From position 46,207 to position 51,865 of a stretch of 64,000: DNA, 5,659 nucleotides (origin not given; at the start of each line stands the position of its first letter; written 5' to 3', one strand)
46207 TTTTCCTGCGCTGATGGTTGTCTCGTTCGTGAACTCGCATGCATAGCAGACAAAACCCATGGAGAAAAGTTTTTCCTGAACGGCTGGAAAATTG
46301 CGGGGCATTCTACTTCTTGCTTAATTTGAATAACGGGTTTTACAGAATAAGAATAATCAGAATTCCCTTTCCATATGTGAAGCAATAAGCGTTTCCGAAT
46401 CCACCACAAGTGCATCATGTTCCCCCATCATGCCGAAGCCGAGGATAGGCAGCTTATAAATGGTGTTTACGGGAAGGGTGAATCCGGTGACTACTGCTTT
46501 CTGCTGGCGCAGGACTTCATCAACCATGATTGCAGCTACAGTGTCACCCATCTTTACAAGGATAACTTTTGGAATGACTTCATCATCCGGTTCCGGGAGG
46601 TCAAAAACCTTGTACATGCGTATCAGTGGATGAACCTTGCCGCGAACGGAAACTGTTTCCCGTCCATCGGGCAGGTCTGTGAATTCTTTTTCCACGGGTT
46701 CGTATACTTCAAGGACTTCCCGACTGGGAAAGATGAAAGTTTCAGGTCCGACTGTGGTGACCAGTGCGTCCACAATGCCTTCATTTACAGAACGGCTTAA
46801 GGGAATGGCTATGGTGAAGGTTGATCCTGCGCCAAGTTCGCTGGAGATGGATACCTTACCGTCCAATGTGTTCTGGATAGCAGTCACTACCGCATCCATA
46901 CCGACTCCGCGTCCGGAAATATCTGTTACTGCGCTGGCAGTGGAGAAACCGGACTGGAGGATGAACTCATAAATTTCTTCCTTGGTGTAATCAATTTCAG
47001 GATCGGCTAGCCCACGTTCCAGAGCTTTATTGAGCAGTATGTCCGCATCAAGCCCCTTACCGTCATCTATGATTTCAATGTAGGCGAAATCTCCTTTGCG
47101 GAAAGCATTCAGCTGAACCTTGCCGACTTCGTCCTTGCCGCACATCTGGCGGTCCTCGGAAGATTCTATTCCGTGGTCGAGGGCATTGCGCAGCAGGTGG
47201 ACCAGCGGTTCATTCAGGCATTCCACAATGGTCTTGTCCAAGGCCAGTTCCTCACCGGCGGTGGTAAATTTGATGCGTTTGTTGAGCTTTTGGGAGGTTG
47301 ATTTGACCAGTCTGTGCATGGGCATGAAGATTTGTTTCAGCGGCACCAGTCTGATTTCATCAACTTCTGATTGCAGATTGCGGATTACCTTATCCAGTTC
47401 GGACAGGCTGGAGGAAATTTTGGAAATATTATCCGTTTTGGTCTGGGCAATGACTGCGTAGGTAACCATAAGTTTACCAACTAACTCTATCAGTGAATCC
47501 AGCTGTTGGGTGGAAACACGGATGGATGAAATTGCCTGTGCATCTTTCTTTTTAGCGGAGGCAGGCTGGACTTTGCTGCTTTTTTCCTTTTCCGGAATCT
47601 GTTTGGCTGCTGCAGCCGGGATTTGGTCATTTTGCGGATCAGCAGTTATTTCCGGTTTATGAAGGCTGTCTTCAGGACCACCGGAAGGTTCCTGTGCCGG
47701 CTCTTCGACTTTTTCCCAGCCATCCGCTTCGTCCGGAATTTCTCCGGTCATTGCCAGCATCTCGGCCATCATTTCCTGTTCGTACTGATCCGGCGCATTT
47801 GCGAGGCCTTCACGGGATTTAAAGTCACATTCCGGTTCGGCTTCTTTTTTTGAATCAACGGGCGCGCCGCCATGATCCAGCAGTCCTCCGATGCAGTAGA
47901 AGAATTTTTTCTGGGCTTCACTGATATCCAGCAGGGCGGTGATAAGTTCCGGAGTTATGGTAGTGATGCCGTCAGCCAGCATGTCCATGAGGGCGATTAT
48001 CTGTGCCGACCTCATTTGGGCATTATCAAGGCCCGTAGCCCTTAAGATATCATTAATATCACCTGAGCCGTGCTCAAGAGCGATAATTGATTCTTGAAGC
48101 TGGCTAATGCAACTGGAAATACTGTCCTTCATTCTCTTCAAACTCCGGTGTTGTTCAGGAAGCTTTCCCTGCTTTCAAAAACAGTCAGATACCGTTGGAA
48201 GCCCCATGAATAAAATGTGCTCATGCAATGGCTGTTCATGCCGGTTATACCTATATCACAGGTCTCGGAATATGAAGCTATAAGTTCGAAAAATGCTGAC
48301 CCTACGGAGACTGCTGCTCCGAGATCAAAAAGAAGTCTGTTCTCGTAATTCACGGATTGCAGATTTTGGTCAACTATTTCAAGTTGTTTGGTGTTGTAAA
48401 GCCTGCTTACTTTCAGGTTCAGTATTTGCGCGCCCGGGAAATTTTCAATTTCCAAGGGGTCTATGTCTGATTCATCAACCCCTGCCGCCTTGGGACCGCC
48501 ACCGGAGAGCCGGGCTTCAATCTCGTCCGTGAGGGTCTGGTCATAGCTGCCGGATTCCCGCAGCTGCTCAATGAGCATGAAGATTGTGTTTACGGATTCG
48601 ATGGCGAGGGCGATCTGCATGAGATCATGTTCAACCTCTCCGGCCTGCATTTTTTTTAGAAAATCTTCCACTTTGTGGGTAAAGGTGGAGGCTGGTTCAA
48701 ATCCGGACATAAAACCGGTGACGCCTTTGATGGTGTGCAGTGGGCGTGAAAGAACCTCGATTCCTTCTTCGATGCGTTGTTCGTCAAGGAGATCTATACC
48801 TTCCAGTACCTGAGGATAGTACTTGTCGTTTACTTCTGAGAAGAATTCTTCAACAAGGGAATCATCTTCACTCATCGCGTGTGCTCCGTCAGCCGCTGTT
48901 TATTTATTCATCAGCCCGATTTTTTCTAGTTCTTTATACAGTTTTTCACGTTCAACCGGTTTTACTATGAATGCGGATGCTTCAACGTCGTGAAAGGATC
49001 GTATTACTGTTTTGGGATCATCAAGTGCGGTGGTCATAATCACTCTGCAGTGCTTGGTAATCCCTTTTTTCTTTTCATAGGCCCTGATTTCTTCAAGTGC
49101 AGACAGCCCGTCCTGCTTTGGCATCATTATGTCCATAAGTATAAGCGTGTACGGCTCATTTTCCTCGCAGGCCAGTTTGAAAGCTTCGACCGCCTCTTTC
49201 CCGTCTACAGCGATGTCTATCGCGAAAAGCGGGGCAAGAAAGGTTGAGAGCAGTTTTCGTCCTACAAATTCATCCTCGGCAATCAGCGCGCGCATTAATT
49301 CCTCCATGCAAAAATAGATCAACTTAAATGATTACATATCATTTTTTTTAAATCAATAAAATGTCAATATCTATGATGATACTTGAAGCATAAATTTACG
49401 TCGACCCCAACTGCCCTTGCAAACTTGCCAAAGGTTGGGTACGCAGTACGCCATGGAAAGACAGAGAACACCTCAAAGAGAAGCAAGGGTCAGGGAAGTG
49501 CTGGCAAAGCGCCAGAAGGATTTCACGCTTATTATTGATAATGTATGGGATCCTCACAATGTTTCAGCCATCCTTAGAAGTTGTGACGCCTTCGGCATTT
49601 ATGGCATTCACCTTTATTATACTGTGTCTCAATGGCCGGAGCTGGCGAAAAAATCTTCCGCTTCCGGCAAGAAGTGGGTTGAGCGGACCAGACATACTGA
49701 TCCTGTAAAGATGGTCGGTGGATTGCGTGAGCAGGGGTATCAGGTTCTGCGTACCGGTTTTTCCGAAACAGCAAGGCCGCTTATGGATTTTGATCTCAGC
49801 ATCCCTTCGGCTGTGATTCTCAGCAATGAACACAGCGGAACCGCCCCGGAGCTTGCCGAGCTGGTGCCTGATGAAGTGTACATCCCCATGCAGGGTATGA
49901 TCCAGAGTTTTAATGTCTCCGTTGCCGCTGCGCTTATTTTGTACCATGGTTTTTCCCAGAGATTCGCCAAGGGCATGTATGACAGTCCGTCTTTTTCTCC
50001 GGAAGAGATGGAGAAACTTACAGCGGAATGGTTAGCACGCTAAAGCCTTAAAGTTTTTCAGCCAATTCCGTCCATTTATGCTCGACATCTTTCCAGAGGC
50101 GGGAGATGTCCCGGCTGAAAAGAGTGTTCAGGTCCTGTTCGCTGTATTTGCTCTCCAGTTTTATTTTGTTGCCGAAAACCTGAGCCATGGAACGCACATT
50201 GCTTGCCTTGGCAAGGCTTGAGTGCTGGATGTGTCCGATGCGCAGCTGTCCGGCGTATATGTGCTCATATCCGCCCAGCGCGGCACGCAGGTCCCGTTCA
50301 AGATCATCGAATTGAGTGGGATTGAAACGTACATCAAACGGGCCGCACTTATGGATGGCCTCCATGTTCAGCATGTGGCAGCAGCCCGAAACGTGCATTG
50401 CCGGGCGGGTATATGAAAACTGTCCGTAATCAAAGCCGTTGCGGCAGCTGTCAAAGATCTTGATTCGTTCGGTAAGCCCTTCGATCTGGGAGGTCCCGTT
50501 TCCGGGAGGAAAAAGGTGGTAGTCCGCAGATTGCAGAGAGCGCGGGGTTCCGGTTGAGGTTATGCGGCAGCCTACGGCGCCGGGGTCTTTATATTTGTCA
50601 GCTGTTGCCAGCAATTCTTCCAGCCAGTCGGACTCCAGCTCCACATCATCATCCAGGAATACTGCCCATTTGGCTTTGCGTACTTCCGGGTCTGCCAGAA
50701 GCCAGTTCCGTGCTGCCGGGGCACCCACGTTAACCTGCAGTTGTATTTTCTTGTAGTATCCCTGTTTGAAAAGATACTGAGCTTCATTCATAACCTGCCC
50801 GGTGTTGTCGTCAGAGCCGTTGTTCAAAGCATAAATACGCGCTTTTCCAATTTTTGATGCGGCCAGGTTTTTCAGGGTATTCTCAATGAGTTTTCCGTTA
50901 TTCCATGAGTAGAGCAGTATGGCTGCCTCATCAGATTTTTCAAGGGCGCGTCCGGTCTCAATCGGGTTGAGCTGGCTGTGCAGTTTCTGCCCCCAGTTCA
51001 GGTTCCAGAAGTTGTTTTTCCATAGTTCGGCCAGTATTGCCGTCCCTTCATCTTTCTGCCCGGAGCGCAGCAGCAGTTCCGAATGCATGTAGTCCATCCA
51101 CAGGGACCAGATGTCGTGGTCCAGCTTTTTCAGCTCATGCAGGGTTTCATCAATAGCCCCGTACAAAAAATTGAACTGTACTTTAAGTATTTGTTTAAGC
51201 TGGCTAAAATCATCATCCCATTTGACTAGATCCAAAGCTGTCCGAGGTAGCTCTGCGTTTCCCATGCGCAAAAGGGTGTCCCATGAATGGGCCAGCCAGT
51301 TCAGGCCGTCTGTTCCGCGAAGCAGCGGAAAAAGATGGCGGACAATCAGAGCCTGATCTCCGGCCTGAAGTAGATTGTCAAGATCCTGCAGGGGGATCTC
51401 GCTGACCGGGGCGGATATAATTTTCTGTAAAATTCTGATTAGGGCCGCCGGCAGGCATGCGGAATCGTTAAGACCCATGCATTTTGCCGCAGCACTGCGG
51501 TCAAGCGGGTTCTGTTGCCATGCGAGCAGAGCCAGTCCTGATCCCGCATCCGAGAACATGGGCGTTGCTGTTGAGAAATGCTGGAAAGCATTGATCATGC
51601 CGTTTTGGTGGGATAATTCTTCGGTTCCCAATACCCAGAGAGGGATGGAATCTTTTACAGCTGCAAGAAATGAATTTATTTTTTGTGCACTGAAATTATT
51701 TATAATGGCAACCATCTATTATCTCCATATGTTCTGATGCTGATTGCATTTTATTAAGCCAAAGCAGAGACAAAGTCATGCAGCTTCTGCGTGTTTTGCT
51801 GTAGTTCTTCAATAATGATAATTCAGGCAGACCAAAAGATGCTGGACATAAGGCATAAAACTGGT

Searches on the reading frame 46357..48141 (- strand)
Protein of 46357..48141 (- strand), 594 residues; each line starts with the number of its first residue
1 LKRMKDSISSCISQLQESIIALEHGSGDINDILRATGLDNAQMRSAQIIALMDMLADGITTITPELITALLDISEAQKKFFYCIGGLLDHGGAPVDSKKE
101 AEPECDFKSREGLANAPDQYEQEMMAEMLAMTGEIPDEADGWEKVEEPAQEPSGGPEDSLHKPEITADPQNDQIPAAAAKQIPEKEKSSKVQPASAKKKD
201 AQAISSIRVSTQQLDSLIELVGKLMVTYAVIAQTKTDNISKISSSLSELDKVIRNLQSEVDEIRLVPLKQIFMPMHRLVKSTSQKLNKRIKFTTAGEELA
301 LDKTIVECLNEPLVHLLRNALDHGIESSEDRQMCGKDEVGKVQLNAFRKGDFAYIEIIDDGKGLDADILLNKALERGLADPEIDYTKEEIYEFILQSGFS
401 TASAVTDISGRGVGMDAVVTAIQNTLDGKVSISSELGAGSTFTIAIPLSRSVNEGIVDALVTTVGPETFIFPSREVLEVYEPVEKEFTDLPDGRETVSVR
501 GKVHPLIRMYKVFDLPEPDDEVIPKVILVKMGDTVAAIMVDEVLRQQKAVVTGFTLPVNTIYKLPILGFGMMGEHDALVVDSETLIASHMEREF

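Call 17: search_protein_families(library=pfam, proteins=[window:46357-48141:-])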
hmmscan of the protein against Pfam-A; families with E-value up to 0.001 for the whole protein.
window:46357-48141:- (594 aa): 3 families
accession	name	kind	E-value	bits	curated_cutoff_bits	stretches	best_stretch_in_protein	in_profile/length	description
PF01584.24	CheW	-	2.8e-14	53.4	23.5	1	459-587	2-135/138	CheW-like domain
PF02518.31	HATPase_c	-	1.7e-13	51.4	26.4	1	312-449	5-110/111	Histidine kinase-, DNA gyrase B-, and HSP90-like ATPase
PF02895.20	H-kinase_dim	-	6.2e-06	27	23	1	205-260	2-65/68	Signal transducing histidine kinase, homodimeric domain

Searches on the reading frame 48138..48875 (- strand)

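Call 17: search_protein_families(library=pfam, proteins=[window:48138-48875:-])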
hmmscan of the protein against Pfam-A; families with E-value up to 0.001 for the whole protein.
window:48138-48875:- (245 aa): 1 family
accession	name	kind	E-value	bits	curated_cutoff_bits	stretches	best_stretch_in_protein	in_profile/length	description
PF01627.28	Hpt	-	0.0001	22.9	24.6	1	29-97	16-73/84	Hpt domain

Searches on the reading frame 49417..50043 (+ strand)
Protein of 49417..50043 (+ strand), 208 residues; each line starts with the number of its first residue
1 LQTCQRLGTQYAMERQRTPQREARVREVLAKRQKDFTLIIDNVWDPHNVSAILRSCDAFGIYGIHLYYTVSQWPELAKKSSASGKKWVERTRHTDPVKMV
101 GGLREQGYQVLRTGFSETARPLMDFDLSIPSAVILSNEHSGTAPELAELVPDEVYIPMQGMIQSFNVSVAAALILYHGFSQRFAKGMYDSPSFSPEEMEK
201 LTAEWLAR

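Call 17: search_protein_families(library=pfam, proteins=[window:49417-50043:+])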
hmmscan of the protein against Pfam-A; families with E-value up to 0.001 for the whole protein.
window:49417-50043:+ (208 aa): 1 family
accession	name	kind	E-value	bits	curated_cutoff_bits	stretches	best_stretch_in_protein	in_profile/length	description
PF00588.24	SpoU_methylase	-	3.6e-29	102.1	29.7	1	36-176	2-142/142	SpoU rRNA Methylase family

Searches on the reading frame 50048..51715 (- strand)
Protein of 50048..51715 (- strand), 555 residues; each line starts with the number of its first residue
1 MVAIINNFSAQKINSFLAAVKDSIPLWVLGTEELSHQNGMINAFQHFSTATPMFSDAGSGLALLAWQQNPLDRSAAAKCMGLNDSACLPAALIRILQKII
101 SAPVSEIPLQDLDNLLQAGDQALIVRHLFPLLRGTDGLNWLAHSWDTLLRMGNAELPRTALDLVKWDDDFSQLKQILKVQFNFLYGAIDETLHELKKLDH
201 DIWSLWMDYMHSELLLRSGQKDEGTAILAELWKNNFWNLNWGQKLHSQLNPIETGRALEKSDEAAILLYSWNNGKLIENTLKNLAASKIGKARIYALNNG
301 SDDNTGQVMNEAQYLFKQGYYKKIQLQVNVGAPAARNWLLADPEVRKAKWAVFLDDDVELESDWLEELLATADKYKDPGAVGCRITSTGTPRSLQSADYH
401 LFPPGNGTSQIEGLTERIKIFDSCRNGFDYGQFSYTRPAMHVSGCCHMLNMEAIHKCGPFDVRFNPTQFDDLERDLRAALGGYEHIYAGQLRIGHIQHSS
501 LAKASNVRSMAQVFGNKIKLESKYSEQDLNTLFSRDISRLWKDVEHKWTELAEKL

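Call 17: search_protein_families(library=pfam, proteins=[window:50048-51715:-])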
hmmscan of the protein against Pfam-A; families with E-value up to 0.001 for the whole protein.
window:50048-51715:- (555 aa): 2 families
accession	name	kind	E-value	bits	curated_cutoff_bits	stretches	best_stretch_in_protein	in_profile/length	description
PF00535.33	Glycos_transf_2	-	4.8e-14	53.1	23.3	1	270-456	6-166/168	Glycosyl transferase family 2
PF13641.12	Glyco_tranf_2_3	-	7.6e-09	36.3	27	1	267-505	6-221/230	Glycosyltransferase like family 2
